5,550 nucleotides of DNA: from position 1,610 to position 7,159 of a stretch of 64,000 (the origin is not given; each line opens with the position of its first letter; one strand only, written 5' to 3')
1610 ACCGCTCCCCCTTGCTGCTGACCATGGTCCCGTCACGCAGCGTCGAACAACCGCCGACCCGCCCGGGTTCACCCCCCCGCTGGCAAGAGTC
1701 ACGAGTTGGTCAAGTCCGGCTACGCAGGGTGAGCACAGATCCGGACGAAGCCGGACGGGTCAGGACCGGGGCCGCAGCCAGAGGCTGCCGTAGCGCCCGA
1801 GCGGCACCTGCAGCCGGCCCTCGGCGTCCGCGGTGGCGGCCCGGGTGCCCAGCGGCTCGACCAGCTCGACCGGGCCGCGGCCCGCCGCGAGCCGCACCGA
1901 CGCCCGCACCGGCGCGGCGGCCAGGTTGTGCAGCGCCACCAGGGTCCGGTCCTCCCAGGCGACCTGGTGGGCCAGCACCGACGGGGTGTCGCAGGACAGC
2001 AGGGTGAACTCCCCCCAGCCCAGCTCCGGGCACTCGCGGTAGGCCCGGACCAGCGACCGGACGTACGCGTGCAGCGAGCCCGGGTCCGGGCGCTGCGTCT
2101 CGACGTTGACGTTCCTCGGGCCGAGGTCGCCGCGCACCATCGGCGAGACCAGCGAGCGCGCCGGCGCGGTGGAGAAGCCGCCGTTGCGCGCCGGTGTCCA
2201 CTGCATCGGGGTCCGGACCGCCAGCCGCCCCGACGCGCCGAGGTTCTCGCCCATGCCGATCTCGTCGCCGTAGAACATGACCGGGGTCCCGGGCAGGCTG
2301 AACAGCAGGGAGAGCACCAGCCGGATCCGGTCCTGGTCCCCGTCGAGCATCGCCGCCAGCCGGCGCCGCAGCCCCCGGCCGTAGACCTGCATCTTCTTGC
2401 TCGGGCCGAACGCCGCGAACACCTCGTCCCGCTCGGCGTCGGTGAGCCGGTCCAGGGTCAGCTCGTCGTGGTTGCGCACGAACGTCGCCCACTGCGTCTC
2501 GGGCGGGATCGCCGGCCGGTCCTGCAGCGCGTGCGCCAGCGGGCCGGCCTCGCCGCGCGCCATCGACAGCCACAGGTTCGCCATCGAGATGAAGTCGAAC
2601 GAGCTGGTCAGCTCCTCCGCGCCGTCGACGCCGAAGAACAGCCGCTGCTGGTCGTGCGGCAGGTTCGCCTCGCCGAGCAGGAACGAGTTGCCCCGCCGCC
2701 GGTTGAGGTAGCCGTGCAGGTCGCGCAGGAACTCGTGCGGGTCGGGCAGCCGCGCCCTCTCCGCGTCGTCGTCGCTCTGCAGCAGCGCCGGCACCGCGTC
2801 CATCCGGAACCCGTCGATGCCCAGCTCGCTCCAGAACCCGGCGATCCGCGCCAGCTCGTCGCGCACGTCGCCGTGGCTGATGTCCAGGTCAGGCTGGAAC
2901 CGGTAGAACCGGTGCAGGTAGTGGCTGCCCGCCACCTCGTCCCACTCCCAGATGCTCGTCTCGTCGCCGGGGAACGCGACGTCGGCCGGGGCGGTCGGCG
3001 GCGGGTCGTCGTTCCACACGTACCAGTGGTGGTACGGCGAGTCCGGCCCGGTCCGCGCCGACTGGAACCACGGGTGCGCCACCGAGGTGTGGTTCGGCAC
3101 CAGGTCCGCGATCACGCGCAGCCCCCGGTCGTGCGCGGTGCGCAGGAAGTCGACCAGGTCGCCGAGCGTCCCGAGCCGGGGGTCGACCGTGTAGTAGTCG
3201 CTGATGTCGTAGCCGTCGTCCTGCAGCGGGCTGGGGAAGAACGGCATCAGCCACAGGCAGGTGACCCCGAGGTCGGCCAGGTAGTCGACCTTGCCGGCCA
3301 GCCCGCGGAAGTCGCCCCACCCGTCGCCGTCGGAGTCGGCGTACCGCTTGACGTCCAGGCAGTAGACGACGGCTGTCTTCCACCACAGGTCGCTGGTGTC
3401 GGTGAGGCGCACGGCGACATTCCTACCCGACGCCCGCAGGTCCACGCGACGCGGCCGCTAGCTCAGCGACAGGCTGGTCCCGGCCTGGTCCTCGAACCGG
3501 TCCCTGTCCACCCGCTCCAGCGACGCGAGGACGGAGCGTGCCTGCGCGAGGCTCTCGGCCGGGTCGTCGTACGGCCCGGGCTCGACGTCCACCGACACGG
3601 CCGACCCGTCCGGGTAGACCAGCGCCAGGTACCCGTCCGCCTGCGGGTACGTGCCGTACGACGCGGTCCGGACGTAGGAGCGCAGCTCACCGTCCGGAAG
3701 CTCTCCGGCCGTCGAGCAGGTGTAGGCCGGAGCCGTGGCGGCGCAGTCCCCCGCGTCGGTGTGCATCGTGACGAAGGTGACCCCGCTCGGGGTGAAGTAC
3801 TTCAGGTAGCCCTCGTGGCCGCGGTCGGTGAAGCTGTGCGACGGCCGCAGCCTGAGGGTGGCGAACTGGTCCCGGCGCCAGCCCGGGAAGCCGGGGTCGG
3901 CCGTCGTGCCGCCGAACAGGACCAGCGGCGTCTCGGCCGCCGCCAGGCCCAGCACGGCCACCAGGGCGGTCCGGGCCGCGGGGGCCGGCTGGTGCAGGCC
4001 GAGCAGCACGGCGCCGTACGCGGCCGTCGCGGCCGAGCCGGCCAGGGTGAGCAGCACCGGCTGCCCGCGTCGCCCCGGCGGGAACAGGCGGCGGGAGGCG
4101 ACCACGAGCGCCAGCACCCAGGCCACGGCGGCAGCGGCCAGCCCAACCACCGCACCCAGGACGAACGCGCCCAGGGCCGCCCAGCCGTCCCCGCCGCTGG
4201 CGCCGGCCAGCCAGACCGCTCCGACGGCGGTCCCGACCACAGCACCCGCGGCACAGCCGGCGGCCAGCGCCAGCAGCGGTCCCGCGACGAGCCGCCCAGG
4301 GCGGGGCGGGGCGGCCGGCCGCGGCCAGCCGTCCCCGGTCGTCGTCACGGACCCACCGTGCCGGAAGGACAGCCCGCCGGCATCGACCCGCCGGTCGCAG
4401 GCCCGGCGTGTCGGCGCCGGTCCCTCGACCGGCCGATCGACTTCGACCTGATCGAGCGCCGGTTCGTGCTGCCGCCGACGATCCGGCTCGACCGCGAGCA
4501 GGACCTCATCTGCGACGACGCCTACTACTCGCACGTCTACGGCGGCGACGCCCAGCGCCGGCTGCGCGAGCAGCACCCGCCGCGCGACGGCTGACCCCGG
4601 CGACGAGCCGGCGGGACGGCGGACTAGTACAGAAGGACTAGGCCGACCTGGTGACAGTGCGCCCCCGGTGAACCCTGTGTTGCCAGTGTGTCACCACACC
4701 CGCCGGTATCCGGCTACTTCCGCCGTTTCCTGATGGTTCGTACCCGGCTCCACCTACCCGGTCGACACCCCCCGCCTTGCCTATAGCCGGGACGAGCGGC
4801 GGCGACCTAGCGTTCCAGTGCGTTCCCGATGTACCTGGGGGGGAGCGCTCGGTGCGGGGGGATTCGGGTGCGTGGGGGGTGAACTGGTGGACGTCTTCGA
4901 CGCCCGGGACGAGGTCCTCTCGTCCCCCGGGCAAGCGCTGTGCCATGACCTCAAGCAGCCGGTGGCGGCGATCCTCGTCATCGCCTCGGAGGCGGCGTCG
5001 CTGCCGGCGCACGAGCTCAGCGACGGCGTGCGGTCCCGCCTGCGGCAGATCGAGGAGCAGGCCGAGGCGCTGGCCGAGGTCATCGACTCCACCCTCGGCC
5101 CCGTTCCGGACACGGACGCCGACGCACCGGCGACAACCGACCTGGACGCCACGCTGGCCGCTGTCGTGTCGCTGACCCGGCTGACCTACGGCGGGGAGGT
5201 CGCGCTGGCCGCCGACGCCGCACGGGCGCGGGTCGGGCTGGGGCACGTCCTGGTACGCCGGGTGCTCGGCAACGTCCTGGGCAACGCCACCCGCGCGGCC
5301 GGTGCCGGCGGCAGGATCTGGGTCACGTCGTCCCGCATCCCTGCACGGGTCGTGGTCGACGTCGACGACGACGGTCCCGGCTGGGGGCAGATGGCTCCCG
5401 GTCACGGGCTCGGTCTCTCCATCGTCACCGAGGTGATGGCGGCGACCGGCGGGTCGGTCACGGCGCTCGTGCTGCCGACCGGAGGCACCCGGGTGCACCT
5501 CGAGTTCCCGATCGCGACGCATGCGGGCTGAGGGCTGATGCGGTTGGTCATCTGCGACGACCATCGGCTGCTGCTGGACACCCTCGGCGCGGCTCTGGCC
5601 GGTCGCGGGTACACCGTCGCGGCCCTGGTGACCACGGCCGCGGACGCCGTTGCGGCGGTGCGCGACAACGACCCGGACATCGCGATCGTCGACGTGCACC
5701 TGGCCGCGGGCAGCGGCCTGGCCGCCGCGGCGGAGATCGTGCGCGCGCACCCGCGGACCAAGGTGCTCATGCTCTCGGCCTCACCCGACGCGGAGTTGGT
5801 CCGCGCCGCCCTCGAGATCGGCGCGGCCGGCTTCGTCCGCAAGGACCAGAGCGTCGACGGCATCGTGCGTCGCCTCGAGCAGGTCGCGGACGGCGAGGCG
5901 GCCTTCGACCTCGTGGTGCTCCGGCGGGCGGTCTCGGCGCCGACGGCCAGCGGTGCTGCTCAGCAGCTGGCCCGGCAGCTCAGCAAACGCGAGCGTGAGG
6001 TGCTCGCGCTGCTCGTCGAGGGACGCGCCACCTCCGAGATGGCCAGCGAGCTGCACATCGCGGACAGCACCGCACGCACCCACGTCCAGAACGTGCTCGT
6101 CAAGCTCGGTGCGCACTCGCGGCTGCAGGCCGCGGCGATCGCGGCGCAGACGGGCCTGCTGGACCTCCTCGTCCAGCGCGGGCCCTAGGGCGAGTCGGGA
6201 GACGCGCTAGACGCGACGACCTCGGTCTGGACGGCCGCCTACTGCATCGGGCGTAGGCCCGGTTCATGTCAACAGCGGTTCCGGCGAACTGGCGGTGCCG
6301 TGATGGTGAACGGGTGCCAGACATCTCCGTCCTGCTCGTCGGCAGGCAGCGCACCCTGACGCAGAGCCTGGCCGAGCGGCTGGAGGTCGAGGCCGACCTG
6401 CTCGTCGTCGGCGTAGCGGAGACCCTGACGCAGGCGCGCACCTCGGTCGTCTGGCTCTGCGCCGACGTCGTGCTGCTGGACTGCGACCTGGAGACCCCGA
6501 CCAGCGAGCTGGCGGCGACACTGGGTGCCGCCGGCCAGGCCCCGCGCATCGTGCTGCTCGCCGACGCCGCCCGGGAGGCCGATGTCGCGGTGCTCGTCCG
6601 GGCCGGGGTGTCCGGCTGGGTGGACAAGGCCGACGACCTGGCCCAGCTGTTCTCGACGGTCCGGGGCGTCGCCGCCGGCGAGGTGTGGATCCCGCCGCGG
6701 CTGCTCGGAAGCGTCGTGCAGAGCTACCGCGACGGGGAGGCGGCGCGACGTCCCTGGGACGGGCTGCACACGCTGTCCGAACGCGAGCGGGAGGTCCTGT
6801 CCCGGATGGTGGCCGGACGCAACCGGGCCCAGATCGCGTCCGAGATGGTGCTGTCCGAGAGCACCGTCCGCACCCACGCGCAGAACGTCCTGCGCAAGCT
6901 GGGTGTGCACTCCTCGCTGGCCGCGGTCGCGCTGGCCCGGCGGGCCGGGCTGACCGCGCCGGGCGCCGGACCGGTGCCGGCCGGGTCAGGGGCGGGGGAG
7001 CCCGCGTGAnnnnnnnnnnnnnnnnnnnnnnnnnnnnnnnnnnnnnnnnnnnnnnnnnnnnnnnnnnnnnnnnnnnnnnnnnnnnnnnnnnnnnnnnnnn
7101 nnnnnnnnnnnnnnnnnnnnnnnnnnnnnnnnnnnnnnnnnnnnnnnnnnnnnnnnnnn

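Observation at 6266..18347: Seven-gene operon encoding a complete lipid-linked periplasmic glycosylation module plus secreted phosphoesterases, headed by a response regulator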

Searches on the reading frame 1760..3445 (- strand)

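Call 45: search_protein_families(library=pfam, proteins=[window:1760-3445:-], max_evalue=1)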
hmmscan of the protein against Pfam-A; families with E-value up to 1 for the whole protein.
window:1760-3445:- (561 aa): 4 families
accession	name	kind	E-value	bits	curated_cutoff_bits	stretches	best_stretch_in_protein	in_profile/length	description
PF00128.31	Alpha-amylase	-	5.2e-77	260.4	22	2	33-328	5-316/446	Alpha amylase, catalytic domain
PF22157.2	SupH-like_C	-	8.8e-05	23.4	27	1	501-558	3-58/58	Sucrose hydrolase-like, C-terminal domain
PF16657.11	Malt_amylase_C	-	0.00024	21.6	27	1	478-556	1-75/75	Maltogenic Amylase, C-terminal domain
PF02324.22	Glyco_hydro_70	-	0.18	10.3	24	1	77-119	645-691/831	Glycosyl hydrolase family 70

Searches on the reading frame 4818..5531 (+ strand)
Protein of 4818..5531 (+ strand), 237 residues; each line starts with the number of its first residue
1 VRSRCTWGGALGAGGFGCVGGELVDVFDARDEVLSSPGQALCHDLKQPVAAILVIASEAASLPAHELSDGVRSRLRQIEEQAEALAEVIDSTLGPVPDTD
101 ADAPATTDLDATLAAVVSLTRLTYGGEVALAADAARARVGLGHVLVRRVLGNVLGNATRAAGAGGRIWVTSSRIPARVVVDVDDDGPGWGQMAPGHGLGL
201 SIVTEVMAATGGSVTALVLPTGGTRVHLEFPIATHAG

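Call 5: search_protein_families(library=pfam, proteins=[window:4818-5531:+], max_evalue=0.01)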
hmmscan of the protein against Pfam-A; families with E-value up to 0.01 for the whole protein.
window:4818-5531:+ (237 aa): 2 families
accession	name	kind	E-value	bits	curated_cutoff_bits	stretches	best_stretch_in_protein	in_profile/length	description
PF02518.31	HATPase_c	-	1.9e-13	51.2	26.4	1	146-233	6-110/111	Histidine kinase-, DNA gyrase B-, and HSP90-like ATPase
PF00512.31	HisKA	-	0.00069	20.1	26.9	1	40-93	8-58/66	His Kinase A (phospho-acceptor) domain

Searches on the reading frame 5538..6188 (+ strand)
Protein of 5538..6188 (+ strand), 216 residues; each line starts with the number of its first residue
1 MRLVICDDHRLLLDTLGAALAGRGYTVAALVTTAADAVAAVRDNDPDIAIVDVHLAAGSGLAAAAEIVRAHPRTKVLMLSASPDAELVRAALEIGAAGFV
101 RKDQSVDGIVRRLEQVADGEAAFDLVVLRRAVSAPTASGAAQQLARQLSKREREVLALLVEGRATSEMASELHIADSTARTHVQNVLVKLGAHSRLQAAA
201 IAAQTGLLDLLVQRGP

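Call 5: search_protein_families(library=pfam, proteins=[window:5538-6188:+], max_evalue=0.01)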
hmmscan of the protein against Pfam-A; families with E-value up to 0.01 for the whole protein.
window:5538-6188:+ (216 aa): 3 families
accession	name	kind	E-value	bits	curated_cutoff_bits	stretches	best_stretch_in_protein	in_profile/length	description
PF00072.30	Response_reg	-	1.1e-19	71.1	30.2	1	4-113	2-110/111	Response regulator receiver domain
PF00196.25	GerE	-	3e-16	59.2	23.5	1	147-202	2-57/57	Bacterial regulatory proteins, luxR family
PF08281.18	Sigma70_r4_2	-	1.5e-06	28.2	25.7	1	140-190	3-54/54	Sigma-70, region 4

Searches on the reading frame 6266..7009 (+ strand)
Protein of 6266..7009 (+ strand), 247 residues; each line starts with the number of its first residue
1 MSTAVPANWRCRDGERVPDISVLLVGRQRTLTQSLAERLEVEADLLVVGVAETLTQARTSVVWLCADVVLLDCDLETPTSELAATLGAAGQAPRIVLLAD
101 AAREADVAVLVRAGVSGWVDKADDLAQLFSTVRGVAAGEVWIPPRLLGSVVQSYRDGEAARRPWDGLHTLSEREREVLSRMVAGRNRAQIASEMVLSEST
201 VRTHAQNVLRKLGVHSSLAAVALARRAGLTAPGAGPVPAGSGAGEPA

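Call 5: search_protein_families(library=pfam, proteins=[window:6266-7009:+], max_evalue=0.01)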
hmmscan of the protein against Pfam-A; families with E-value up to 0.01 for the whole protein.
window:6266-7009:+ (247 aa): 4 families
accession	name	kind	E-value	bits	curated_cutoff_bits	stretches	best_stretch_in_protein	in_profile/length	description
PF00196.25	GerE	-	3.3e-17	62.3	23.5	1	169-224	2-57/57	Bacterial regulatory proteins, luxR family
PF08281.18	Sigma70_r4_2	-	4.5e-06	26.6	25.7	1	167-212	8-54/54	Sigma-70, region 4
PF04545.22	Sigma70_r4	-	8.3e-06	25.7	24.1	1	167-212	2-48/50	Sigma-70, region 4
PF00072.30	Response_reg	-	2.8e-05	24.7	30.2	1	22-132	1-110/111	Response regulator receiver domain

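Call 7: search_protein_families(library=ncbifam, proteins=[window:6266-7009:+], max_evalue=0.01)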
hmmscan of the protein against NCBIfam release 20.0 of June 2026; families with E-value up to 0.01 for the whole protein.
window:6266-7009:+ (247 aa): 27 families (the best 25 are shown)
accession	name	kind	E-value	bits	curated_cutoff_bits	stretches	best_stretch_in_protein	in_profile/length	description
NF047785.1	respo_reg_MadR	equivalog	4.5e-24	85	300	1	21-229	2-208/209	MadR family response regulator transcription factor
NF007935.0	PRK10651.1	equivalog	1.5e-22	79.9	250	1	21-221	8-207/216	two-component system response regulator NarL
NF007708.0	PRK10403.1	equivalog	9.1e-20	71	343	1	20-223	7-207/215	nitrate/nitrite response regulator protein NarP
NF041830.1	RR_TF_ErdR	exception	7.7e-17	61.7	390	1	31-223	17-204/213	response regulator transcription factor ErdR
NF052445.1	RespRegMctR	equivalog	1.7e-16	60.3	300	1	20-218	2-193/205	two-component system response regulator MctR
NF011896.0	PRK15369.1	equivalog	1.3e-15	57.6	242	1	20-229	4-209/211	two component system response regulator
NF007403.0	PRK09935.1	equivalog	1.5e-13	50.9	271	1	57-225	41-205/210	fimbria biosynthesis transcriptional regulator FimZ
NF007505.1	PRK10100.1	equivalog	2.3e-13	50.3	250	1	31-224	14-199/204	biofilm master transcriptional regulator CsgD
NF007018.1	PRK09483.1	equivalog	8.5e-12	45.2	280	1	20-230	2-209/217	UvrY/SirA/GacA family response regulator transcription factor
TIGR03541.1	reg_near_HchA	equivalog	1.6e-10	40.9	215.6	1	168-228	170-230/232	PA1136 family autoinducer-binding transcriptional regulator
NF007685.0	PRK10360.1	equivalog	1.7e-10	41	258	1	21-226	3-191/196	response regulator transcription factor UhpA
NF007419.0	PRK09958.1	equivalog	1.1e-09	38.2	251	1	44-227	24-201/204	acid-sensing system DNA-binding response regulator EvgA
TIGR03020.2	EpsA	equivalog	4.9e-09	36.2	170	1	165-224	186-245/247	XrtB/PEP-CTERM-associated transcriptional regulator EpsA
NF006900.1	PRK09390.1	equivalog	7.9e-08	32.1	255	1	161-227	134-200/203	response regulator FixJ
NF008548.0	PRK11475.1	equivalog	1e-07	31.7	176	1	94-218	71-183/207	DNA-binding transcriptional activator BglJ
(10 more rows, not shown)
